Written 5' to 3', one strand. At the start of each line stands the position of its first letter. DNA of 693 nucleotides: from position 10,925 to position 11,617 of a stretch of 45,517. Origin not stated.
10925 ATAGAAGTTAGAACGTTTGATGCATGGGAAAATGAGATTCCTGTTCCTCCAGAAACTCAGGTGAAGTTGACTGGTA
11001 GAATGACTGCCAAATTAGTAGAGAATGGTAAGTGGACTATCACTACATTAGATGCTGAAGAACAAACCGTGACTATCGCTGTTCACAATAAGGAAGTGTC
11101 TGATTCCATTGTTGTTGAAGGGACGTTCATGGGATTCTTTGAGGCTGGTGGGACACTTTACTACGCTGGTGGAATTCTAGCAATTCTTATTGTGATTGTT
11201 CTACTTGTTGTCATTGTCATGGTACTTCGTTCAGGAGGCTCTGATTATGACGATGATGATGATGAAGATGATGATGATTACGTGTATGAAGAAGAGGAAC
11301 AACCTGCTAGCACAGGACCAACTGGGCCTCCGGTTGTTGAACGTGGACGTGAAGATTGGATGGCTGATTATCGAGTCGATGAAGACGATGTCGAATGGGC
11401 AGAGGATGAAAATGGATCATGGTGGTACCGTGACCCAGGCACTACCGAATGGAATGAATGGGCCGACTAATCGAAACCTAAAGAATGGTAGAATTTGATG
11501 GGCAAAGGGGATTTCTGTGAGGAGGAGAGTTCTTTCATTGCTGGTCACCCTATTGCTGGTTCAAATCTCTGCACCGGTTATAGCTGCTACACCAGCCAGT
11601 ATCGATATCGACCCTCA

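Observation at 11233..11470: Shared cytoplasmic tail code: acidic run plus terminal G-W-Y-x-D..G..W..EW motif in two surface proteins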

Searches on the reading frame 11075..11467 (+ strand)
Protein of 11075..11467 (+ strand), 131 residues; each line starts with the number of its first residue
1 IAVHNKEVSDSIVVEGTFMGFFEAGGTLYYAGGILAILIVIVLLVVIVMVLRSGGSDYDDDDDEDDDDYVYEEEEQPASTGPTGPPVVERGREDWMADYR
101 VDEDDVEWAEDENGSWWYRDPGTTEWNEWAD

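Call 12: find_homologous_proteins(query=window:11075-11467:+, max_evalue=10)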
Query seq(131 aa) (131 aa): 22 proteins with E <= 10 among 107 candidates.
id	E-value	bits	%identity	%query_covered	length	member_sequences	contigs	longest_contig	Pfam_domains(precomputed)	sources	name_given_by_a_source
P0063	9.7e-80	284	98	100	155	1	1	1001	-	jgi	jgi:uncharacterized membrane protein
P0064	5.4e-67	242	84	100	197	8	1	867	-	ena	-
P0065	1.8e-61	224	84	91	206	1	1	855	-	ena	-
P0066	1.0e-49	186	60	100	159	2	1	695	-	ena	-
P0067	1.0e-47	180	64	100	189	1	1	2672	-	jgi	jgi:hypothetical protein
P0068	1.5e-44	169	55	100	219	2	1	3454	-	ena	-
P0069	1.9e-38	150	58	98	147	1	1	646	-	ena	-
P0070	7.2e-35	138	48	100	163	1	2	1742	-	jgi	jgi:hypothetical protein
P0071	1.8e-34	137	49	100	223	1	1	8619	-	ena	-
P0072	2.2e-34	136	56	84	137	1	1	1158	-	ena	-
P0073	3.5e-27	113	64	70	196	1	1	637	-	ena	-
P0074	4.7e-24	103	43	93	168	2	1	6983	-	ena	-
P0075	2.7e-21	94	56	43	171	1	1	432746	-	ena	-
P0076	1.1e-20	92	88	44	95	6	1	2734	-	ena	-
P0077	2.4e-19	88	34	98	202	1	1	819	-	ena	-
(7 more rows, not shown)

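Call 20: find_encoding_contigs(protein=P0075, flank=10000, max_places=3)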
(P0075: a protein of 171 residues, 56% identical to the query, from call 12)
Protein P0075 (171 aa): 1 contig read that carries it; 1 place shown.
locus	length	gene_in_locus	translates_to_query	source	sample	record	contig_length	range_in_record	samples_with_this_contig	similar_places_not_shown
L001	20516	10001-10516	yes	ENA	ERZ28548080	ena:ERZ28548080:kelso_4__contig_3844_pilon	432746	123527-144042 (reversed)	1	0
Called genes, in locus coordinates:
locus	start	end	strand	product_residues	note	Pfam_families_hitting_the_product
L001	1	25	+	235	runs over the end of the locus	-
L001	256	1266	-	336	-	PF03215:Rad17 (weak), PF05496:RuvB_N (faint), PF13173:AAA_14 (weak), PF00004:AAA, PF16193:AAA_assoc_2 (faint), PF13177:DNA_pol3_delta2, PF08542:Rep_fac_C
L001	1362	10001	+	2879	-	PF00688:TGFb_propeptide (faint), PF06848:Disaggr_repeat (faint), PF24517:CBM96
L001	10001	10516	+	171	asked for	-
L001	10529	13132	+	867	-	-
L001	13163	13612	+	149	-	PF00210:Ferritin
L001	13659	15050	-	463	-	PF03845:Spore_permease, PF13520:AA_permease_2, PF00324:AA_permease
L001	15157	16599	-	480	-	PF02900:LigB, PF01042:Ribonuc_L-PSP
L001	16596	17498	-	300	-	PF02900:LigB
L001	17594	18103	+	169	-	-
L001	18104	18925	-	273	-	PF02548:Pantoate_transf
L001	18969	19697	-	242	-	PF02190:LON_substr_bdg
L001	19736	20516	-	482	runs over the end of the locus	PF00171:Aldedh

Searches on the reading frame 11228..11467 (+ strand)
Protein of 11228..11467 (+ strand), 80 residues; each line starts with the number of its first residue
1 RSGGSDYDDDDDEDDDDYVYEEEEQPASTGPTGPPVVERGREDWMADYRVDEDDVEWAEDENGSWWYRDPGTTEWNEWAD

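Call 7: search_protein_families(library=pfam, max_evalue=10, proteins=[window:11228-11467:+])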
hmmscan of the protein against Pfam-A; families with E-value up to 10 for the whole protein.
seq(80 aa): 0 families

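Call 61: search_protein_families(library=ncbifam, max_evalue=10, proteins=[window:11228-11467:+])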
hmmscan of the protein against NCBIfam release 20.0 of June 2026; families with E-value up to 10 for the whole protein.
seq(80 aa): 1 family
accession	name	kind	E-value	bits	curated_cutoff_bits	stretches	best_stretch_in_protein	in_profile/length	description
TIGR01888.1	cas_cmr3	equivalog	0.047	12.8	100.4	1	23-61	205-232/346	type III-B CRISPR module-associated protein Cmr3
